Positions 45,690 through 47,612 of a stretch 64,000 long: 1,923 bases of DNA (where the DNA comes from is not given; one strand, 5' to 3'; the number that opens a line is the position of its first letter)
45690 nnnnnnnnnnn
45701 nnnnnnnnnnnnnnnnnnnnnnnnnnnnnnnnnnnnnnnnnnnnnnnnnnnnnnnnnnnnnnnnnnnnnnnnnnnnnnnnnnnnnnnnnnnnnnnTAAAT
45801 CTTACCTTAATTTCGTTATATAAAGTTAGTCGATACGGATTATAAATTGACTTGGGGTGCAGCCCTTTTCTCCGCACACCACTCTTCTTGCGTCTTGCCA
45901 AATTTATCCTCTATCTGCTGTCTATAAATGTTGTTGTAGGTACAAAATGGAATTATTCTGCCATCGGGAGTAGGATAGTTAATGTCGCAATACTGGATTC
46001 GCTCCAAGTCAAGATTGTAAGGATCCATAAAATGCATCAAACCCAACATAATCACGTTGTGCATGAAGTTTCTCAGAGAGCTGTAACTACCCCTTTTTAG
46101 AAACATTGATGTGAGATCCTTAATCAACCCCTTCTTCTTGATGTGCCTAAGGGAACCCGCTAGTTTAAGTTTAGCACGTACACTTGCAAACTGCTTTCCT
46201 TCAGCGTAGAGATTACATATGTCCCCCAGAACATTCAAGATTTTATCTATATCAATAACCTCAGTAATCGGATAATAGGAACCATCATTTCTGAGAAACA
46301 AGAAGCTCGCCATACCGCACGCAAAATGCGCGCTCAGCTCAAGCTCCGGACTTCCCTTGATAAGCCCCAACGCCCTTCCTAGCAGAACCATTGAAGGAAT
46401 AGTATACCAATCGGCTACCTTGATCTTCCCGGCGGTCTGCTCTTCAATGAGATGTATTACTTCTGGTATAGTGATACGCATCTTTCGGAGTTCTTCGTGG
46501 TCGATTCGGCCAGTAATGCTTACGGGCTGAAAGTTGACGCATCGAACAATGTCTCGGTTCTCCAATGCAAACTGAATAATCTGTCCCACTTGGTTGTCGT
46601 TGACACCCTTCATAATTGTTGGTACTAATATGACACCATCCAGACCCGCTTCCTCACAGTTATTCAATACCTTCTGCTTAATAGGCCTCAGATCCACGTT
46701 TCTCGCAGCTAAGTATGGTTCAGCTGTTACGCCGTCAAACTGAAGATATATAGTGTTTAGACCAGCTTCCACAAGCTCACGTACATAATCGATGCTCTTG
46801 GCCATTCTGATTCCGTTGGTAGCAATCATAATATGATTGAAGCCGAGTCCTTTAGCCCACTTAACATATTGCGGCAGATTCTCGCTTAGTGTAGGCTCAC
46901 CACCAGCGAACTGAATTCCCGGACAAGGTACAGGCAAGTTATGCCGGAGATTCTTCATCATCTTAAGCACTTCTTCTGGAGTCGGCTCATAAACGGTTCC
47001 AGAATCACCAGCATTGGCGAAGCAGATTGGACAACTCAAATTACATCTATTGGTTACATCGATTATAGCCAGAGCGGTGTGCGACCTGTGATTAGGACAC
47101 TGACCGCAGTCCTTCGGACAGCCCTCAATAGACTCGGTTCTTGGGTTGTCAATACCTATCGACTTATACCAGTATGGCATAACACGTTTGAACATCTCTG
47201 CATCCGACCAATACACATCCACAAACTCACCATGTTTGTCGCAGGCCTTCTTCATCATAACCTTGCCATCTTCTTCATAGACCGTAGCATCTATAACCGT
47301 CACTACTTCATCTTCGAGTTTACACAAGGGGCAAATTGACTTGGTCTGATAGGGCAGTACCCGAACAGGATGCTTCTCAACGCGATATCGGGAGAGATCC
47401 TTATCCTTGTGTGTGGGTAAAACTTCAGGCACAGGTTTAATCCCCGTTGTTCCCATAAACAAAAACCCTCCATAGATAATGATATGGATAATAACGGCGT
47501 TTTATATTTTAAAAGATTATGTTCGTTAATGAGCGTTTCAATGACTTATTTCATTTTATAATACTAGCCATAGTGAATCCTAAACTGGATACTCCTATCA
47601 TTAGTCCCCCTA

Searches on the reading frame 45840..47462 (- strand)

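Call 4: search_protein_families(library=pfam, proteins=[window:45840-47462:-], max_evalue=0.01)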
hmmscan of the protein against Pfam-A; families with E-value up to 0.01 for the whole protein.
window:45840-47462:- (540 aa): 3 families
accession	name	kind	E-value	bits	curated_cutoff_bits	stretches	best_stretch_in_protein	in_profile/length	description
PF04055.27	Radical_SAM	-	2.6e-23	83.5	29.5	1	136-299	3-166/166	Radical SAM superfamily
PF23545.1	Zn_ribbon_HMPTM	-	6.2e-15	54.9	27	1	38-86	3-45/45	HMPTM N-terminal zinc ribbon domain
PF13353.11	Fer4_12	-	1.7e-05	25.6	22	1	139-225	14-99/137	4Fe-4S single cluster domain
